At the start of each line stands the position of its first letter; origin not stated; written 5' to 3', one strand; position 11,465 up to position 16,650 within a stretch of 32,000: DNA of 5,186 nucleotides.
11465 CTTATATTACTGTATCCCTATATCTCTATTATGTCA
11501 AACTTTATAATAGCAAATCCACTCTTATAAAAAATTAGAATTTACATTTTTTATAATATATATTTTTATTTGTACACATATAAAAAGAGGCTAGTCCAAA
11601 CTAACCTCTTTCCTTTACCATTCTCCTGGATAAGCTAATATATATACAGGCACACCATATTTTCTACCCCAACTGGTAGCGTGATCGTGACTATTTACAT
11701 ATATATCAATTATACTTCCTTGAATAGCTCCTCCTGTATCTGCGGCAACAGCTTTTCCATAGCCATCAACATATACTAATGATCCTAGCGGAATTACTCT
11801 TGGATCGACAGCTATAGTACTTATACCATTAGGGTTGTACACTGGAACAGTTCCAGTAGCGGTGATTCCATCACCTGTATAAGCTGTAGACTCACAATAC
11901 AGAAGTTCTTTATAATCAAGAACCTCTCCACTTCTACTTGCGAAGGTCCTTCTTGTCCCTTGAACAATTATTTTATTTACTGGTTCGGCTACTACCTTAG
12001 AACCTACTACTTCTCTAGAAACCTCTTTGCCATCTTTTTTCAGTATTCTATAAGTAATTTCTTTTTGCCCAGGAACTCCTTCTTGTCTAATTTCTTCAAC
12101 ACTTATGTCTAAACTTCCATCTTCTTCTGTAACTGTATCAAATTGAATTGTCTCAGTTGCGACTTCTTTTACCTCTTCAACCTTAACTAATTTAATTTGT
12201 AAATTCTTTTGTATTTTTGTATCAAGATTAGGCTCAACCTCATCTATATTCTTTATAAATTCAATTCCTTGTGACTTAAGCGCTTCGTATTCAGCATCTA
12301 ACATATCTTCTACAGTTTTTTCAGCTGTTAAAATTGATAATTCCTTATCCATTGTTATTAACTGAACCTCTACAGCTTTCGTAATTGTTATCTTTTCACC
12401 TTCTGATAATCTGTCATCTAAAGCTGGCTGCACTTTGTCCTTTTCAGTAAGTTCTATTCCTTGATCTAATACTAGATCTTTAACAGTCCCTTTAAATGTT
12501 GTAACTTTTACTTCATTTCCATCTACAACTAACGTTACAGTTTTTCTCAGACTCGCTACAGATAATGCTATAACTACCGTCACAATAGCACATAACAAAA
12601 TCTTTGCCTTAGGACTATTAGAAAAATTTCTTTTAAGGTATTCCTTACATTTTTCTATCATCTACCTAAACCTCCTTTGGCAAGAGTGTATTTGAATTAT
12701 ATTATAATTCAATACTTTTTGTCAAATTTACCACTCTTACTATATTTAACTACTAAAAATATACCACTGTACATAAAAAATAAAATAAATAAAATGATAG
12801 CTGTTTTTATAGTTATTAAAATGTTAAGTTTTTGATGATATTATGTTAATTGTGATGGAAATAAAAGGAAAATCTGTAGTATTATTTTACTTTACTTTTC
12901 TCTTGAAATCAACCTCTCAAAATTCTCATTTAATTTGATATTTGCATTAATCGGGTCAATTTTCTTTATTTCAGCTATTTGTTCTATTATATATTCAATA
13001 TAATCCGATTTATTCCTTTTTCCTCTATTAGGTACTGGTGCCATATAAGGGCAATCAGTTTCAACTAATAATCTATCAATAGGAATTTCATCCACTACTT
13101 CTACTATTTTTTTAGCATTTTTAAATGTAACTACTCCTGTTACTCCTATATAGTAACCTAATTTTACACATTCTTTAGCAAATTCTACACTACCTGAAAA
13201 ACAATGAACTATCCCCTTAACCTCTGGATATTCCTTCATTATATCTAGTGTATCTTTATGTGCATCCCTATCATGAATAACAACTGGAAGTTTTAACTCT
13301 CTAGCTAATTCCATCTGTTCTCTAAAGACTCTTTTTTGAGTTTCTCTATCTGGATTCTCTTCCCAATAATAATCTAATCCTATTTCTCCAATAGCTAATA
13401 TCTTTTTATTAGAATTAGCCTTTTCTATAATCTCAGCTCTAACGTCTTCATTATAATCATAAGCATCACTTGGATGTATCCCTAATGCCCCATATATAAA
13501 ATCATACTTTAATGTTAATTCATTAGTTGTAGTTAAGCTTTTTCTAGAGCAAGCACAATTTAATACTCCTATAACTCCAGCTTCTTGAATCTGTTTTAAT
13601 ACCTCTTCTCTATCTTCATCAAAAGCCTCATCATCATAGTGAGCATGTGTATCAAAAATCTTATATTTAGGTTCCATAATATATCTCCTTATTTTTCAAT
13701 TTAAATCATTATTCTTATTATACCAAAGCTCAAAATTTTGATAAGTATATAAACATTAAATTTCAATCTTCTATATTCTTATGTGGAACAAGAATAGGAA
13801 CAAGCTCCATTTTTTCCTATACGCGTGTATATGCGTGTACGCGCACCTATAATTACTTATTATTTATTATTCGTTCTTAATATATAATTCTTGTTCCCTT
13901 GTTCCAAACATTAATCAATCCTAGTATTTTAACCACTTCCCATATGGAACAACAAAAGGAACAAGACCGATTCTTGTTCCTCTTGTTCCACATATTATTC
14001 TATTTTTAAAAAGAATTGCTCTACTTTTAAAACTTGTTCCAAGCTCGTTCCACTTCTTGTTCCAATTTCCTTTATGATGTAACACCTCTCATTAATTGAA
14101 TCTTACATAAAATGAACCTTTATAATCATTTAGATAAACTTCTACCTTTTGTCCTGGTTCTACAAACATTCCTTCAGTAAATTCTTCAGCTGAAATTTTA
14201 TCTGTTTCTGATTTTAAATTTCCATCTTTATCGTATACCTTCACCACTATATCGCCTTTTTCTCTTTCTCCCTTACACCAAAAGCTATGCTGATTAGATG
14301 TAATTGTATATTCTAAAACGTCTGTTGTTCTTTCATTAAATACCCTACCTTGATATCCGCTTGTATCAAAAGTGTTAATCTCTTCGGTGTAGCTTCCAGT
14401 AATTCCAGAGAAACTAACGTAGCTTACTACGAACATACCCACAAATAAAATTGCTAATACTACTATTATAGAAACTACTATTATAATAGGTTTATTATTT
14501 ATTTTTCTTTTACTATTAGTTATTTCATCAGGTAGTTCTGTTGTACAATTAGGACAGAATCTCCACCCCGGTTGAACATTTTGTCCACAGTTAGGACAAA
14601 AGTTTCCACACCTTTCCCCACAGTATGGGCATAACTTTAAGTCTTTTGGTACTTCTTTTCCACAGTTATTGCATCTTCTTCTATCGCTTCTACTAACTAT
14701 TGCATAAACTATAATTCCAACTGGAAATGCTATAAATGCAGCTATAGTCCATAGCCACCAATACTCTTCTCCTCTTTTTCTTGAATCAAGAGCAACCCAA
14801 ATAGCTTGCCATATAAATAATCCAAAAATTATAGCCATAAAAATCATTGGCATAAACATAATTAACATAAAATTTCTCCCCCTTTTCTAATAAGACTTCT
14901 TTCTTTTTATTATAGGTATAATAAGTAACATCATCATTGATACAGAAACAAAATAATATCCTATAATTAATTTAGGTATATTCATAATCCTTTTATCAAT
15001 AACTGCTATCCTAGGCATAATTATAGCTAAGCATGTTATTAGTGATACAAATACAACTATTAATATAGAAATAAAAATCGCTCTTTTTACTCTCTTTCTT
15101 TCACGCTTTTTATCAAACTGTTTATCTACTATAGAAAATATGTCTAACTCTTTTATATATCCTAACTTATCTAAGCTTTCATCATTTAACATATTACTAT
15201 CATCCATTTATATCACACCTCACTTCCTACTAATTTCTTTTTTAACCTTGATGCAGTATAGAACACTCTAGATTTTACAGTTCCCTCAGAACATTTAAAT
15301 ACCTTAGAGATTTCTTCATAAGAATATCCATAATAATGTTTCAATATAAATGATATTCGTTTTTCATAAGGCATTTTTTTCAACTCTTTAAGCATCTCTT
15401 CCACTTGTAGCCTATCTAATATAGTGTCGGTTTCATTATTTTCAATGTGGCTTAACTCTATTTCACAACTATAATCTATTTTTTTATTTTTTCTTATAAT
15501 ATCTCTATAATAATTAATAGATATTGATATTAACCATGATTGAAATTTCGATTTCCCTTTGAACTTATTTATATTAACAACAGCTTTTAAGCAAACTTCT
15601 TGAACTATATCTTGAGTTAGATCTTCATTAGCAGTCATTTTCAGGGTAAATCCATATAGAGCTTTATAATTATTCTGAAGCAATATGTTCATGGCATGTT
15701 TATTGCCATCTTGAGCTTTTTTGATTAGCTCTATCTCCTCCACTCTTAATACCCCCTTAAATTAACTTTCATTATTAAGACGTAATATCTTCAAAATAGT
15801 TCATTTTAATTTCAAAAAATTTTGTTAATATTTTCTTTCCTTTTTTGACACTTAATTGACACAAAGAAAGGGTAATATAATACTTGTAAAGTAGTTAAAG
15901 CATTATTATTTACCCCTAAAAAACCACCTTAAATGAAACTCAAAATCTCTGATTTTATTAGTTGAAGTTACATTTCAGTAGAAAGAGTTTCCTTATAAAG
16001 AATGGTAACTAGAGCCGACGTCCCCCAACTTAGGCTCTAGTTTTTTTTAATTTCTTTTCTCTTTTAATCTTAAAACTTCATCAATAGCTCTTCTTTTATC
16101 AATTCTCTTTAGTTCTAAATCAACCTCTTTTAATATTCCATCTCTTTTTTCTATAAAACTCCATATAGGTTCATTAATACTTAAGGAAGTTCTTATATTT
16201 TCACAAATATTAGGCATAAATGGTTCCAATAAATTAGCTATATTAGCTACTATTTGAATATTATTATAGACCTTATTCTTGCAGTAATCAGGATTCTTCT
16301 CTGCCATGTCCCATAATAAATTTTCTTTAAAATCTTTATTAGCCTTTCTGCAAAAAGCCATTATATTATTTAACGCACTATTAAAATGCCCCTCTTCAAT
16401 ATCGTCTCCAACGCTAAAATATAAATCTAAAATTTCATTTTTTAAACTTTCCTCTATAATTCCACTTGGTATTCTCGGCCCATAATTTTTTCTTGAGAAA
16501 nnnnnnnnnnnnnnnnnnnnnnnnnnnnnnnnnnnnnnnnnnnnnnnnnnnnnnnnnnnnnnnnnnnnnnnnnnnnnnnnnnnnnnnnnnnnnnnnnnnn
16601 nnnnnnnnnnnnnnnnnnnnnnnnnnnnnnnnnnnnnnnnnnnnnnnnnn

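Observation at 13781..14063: Eleven-copy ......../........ array forming nested foldback structures between tatD and the ECF operon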

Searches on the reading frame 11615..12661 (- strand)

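Call 7: search_protein_families(library=pfam, proteins=[window:11615-12661:-], max_evalue=0.01)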
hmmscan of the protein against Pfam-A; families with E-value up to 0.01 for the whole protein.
window:11615-12661:- (348 aa): 3 families
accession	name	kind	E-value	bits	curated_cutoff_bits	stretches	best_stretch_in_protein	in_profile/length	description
PF07501.17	G5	-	2.1e-20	73.2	23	1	165-236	3-74/75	G5 domain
PF06725.17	3D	-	1.1e-19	70.9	23.8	1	281-342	1-71/72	3D domain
PF03990.20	DUF348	-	8.3e-18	64.3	24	1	42-82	1-41/41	G5-linked-Ubiquitin-like domain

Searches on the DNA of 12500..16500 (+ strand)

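Call 8: search_rna_families(source=window, start=12500, end=16500, threshold=evalue, max_evalue=1)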
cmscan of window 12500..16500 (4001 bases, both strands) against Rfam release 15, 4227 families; matches with E-value up to 1: 3.
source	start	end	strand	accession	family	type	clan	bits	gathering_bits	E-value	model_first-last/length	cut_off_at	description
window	13953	13989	+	RF04343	Plastid-psbA-2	Cis-reg;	CL00153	26.5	55.8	0.055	1-60/60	no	Plastid-psbA-2 3UTR RNA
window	13949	13985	-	RF04343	Plastid-psbA-2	Cis-reg;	CL00153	25.8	55.8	0.086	1-60/60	no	Plastid-psbA-2 3UTR RNA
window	13407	13453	-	RF01143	sR16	Gene; snRNA; snoRNA; CD-box;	-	22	70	0.46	1-53/53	no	Small nucleolar RNA sR16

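Call 16: search_dna_similar(query=window:13740-14091:+, collection=plasmids, mode=distant, max_evalue=0.01)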
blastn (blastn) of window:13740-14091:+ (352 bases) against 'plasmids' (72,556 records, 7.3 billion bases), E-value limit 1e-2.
No match.

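Call 17: search_dna_similar(query=window:13740-14091:+, collection=phages, mode=distant, max_evalue=0.01)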
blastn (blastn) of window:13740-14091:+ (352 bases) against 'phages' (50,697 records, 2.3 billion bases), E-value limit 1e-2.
No match.
